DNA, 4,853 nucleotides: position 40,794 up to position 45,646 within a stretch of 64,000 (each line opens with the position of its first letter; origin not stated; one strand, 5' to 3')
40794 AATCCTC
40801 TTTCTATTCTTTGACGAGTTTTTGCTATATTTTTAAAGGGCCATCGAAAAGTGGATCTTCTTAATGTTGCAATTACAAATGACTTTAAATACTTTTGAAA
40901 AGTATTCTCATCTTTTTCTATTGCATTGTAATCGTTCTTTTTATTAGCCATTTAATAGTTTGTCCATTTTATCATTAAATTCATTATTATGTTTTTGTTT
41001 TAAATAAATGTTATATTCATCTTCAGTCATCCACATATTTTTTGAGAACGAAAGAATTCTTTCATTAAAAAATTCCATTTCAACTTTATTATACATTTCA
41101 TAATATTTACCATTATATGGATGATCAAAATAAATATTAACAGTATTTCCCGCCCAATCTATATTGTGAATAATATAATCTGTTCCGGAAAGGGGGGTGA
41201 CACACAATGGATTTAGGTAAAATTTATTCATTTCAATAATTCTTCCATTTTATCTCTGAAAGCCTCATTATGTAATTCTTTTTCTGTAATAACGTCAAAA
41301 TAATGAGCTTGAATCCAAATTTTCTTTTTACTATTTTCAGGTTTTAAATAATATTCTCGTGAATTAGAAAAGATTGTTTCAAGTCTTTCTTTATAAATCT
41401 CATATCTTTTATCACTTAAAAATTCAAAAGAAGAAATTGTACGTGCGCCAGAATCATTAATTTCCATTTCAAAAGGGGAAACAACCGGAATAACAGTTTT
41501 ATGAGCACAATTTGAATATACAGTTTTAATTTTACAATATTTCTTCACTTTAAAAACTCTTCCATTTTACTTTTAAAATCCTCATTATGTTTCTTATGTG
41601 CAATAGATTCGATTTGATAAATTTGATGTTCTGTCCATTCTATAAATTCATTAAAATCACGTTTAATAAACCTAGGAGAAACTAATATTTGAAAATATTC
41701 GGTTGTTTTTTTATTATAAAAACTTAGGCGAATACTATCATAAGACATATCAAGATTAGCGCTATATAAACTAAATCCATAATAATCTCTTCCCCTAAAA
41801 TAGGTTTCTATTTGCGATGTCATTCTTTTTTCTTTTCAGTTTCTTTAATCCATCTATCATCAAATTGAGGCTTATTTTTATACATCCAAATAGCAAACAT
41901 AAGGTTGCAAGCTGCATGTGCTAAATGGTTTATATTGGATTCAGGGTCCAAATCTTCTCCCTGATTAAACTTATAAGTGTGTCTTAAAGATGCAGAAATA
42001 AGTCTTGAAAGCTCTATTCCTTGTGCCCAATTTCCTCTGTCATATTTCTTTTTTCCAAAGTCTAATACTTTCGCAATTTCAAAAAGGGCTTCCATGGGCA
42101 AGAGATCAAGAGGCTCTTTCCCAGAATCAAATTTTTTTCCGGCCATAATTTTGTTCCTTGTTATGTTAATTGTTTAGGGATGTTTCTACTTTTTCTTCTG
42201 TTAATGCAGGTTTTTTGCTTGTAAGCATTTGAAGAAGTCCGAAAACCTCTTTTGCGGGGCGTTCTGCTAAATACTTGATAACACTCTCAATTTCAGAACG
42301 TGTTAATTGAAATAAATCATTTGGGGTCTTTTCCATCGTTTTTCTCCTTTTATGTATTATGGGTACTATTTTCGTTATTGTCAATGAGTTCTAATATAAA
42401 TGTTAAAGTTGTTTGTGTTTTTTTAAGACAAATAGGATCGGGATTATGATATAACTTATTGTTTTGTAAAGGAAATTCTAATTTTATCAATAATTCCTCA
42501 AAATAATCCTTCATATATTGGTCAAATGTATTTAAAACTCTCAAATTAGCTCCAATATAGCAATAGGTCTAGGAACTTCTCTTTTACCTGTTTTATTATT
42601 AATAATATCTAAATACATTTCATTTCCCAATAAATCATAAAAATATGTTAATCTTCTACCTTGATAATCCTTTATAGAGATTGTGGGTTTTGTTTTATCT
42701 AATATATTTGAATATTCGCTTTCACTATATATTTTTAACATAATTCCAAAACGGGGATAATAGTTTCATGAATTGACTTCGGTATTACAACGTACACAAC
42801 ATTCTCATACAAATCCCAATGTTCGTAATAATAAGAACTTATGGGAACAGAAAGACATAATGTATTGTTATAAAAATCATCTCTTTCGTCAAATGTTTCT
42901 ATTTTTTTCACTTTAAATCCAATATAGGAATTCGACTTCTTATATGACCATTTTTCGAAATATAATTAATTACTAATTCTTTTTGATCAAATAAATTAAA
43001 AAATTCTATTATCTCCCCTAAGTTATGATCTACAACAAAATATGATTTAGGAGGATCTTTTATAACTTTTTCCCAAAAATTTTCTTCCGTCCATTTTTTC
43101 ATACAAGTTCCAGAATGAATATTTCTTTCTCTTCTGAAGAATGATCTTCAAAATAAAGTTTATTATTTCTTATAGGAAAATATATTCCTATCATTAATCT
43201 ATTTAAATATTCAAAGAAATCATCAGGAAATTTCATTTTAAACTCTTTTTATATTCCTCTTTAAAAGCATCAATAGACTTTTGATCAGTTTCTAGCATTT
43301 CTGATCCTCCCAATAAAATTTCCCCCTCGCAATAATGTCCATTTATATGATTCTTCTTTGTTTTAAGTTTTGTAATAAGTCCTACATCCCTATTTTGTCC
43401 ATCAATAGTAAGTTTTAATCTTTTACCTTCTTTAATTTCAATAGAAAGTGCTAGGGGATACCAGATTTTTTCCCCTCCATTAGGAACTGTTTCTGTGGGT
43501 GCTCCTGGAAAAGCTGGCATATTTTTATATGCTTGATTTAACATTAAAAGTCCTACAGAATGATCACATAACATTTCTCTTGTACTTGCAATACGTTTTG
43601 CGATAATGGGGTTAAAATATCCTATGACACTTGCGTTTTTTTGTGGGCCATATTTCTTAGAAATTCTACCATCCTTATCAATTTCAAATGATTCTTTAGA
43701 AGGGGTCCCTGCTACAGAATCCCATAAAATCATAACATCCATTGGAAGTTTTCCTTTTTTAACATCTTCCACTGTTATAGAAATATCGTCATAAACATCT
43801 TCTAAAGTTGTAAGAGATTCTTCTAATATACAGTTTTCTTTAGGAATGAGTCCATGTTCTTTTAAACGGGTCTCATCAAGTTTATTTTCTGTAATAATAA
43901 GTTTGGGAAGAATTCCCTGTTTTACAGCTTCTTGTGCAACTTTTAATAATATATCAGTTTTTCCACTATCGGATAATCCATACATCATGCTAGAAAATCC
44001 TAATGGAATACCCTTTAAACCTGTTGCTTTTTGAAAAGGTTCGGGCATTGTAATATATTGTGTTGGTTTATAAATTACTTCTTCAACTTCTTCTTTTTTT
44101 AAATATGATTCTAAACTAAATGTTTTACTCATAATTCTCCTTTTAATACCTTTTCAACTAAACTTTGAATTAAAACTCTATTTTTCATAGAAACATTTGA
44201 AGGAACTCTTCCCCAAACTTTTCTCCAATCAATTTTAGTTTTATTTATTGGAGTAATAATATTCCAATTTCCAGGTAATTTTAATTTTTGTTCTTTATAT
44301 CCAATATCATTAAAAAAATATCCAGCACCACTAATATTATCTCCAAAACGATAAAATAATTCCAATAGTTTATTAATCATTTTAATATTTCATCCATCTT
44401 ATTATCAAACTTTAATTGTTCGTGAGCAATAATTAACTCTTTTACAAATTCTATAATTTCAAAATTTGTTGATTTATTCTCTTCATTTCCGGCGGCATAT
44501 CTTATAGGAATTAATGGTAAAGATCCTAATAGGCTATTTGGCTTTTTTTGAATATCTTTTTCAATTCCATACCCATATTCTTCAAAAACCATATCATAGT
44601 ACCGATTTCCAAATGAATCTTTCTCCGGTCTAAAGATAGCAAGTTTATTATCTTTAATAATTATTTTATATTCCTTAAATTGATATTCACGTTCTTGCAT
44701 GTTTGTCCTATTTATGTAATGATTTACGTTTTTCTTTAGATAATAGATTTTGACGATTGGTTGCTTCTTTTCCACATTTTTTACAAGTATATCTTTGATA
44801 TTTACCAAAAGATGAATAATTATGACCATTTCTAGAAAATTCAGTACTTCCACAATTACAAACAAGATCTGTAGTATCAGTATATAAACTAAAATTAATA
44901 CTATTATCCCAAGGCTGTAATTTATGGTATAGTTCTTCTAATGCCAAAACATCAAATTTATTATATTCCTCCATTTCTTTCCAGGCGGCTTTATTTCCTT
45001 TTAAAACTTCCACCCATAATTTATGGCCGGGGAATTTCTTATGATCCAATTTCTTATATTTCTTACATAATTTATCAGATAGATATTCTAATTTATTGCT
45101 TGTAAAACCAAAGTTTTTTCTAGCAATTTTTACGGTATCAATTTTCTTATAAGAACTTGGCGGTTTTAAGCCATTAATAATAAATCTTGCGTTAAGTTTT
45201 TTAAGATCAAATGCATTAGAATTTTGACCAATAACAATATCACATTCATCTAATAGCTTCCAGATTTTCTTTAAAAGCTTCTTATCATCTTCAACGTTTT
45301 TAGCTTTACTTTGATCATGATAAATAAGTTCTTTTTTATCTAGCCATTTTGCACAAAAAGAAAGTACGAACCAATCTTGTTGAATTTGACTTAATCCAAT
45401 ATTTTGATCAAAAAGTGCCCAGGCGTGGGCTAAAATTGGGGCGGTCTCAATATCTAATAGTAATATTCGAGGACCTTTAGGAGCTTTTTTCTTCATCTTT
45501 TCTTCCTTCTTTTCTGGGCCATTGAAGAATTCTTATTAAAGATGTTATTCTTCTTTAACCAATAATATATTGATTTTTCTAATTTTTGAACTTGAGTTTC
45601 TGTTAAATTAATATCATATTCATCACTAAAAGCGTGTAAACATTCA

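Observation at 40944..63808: Nineteen small genes with different N-termini share one C-terminal helix fused to the next gene's start, and bracket nearly every enzyme gene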

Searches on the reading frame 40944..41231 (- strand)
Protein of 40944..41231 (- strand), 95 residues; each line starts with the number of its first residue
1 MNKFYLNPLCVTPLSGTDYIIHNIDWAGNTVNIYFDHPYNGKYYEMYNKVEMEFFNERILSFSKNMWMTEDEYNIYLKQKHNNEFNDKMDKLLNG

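Call 6: search_protein_families(library=pfam, alignment_id=A1, max_evalue=0.1)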
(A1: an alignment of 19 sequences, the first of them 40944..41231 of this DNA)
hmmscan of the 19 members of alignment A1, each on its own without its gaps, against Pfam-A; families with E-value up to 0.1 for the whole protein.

A. member 1, window:40944-41231:- (95 aa): 0 families

B. families by the number of members that match (of 19 scanned): 11 families
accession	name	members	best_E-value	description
PF06289.16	FlbD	1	5.5e-06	Flagellar and Swarming motility proteins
PF20111.4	DUF6501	1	6.6e-05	Family of unknown function (DUF6501)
PF24960.1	BB0158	1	0.0011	Outer surface lipoprotein BB0158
PF14536.11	DUF4441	1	0.0041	Domain of unknown function (DUF4441)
PF04399.18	Glutaredoxin2_C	1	0.012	Glutaredoxin 2, C terminal domain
PF04676.19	CwfJ_C_2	1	0.023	Protein similar to CwfJ C-terminus 2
PF03037.21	KMP11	1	0.064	Kinetoplastid membrane protein 11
PF09001.16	DUF1890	1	0.066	Domain of unknown function (DUF1890)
PF07713.18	DUF1604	1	0.081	Protein of unknown function (DUF1604)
PF20020.4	DUF6431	1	0.083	Domain of unknown function (DUF6431)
PF24862.1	SUS_EPBD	1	0.1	Sucrose synthase EPBD domain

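Call 7: search_protein_families(library=phrogs, alignment_id=A1, max_evalue=0.1)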
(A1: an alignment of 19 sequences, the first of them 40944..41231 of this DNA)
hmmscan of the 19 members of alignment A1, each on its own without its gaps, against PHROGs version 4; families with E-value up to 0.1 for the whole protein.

A. member 1, window:40944-41231:- (95 aa): 1 family
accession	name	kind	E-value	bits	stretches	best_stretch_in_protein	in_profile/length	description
phrog_25519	-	unknown function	0.016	16.5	1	15-37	36-58/74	-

B. families by the number of members that match (of 19 scanned): 20 families
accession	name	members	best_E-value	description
phrog_7571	-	2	0.022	-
phrog_3523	-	1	0.0002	-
phrog_4927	-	1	0.00025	-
phrog_8458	-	1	0.0031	flagellar protein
phrog_10169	-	1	0.0031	-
phrog_14634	-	1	0.0035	DNA binding protein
phrog_17618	-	1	0.0036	-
phrog_30782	-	1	0.0047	-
phrog_3808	-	1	0.0074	-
phrog_2388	-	1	0.011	-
phrog_25519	-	1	0.016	-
phrog_22842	-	1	0.016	-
phrog_26191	-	1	0.025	-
phrog_18028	-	1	0.027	-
phrog_4535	-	1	0.044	-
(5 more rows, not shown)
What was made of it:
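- On Any PHROG family: All other hits are single weak hits (call 7).
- Closest known: Lineage-specific paralog families and accessory-gene cassettes of mosaic phage genomes. Different: Nothing similar was found in PHROGs (call 7).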

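Call 15: find_homologous_proteins(query=A1, max_evalue=0.01)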
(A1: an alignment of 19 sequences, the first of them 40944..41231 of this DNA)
Query A1 (19 sequences) (95 aa, profile of the alignment): 5 proteins with E <= 0.01 among 269 candidates.
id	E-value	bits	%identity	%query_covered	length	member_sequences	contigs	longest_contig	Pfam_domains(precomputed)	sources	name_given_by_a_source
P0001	6.2e-14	71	100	100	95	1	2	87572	-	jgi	jgi:hypothetical protein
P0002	1.0e-13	70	42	20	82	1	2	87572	-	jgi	jgi:hypothetical protein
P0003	1.6e-9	57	45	21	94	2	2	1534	-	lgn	-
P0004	5.0e-8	52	50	17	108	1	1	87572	-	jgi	jgi:hypothetical protein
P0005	1.1e-7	51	28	62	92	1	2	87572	-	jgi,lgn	jgi:glutaredoxin 2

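Call 18: find_encoding_contigs(protein=P0003, flank=10000, max_places=6)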
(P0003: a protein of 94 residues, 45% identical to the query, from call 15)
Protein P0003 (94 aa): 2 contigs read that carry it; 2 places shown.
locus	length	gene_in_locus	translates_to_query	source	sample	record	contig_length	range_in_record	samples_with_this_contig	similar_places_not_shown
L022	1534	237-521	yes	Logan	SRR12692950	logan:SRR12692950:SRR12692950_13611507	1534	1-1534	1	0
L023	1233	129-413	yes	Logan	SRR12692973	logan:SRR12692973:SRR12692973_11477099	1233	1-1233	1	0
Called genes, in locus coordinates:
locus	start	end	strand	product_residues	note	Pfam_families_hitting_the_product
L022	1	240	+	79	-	?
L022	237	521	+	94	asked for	-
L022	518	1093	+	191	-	PF05711:TylF, PF13578:Methyltransf_24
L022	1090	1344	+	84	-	-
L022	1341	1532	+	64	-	?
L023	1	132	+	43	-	?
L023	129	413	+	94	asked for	-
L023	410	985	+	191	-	PF05711:TylF, PF13578:Methyltransf_24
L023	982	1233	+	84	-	?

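Call 19: find_encoding_contigs(protein=P0002, flank=10000, max_places=4)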
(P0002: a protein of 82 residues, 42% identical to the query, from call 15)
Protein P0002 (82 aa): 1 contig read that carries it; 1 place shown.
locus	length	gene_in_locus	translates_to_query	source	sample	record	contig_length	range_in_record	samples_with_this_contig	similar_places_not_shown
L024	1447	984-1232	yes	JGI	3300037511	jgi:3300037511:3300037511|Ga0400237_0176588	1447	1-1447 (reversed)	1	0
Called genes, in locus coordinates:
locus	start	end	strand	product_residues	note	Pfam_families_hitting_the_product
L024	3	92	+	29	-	?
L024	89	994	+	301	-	PF04230:PS_pyruv_trans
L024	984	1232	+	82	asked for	-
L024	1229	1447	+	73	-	?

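Call 20: find_encoding_contigs(protein=P0004, flank=10000, max_places=4)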
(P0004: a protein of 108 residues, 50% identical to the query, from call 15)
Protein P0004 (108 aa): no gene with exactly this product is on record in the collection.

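Call 26: search_protein_families(library=pfam, proteins=[window:40944-41231:-], max_evalue=0.05)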
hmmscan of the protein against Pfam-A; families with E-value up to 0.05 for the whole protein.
window:40944-41231:- (95 aa): 0 families

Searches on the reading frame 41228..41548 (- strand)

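Call 26: search_protein_families(library=pfam, proteins=[window:41228-41548:-], max_evalue=0.05)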
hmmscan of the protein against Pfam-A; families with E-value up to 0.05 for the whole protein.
window:41228-41548:- (106 aa): 1 family
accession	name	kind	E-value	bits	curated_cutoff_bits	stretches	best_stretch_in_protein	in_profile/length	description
PF24960.1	BB0158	-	0.0011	19.3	27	1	9-94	58-137/189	Outer surface lipoprotein BB0158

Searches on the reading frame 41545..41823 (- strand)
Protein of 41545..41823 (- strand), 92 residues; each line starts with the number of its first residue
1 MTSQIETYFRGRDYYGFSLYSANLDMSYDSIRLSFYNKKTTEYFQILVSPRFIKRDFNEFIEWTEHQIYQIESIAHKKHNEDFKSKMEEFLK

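Call 26: search_protein_families(library=pfam, proteins=[window:41545-41823:-], max_evalue=0.05)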
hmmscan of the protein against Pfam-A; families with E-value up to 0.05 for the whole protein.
window:41545-41823:- (92 aa): 1 family
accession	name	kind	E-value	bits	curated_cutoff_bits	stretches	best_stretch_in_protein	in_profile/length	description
PF04399.18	Glutaredoxin2_C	-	0.012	15.9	32.8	1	37-70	6-39/130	Glutaredoxin 2, C terminal domain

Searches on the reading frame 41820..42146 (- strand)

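Call 74: search_protein_families(library=pfam, proteins=[window:41820-42146:-], max_evalue=0.001)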
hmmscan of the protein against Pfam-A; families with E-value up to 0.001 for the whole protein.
window:41820-42146:- (108 aa): 1 family
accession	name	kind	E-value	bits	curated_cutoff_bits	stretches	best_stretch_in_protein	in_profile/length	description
PF18909.5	dGTP_diPhyd_N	-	4.4e-33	113.6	27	1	2-98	3-99/99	dATP/dGTP diphosphohydrolase, N-terminal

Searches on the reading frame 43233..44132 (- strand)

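Call 74: search_protein_families(library=pfam, proteins=[window:43233-44132:-], max_evalue=0.001)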
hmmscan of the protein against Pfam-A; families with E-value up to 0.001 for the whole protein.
window:43233-44132:- (299 aa): 1 family
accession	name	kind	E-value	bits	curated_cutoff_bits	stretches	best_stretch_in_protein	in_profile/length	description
PF00154.27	RecA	-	3.1e-06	27.3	27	1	33-268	40-249/262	recA bacterial DNA recombination protein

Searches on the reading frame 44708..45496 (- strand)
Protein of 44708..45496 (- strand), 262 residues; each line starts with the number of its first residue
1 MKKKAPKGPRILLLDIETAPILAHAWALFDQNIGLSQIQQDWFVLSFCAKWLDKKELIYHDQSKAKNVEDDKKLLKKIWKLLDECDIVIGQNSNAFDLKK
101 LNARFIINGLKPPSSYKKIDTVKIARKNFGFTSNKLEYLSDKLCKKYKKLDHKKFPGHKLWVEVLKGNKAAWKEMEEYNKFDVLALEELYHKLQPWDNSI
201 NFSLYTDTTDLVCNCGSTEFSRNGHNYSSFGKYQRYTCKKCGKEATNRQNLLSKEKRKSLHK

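Call 74: search_protein_families(library=pfam, proteins=[window:44708-45496:-], max_evalue=0.001)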
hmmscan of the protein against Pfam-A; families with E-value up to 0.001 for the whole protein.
window:44708-45496:- (262 aa): 2 families
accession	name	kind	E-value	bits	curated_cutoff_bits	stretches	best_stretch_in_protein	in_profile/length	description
PF13482.12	RNase_H_2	-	1.2e-10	42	22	1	34-193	9-164/165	RNase_H superfamily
PF10108.15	DNA_pol_B_exo2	-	9.2e-05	22.6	24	0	65-211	31-191/213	Predicted 3'-5' exonuclease related to the exonuclease domain of PolB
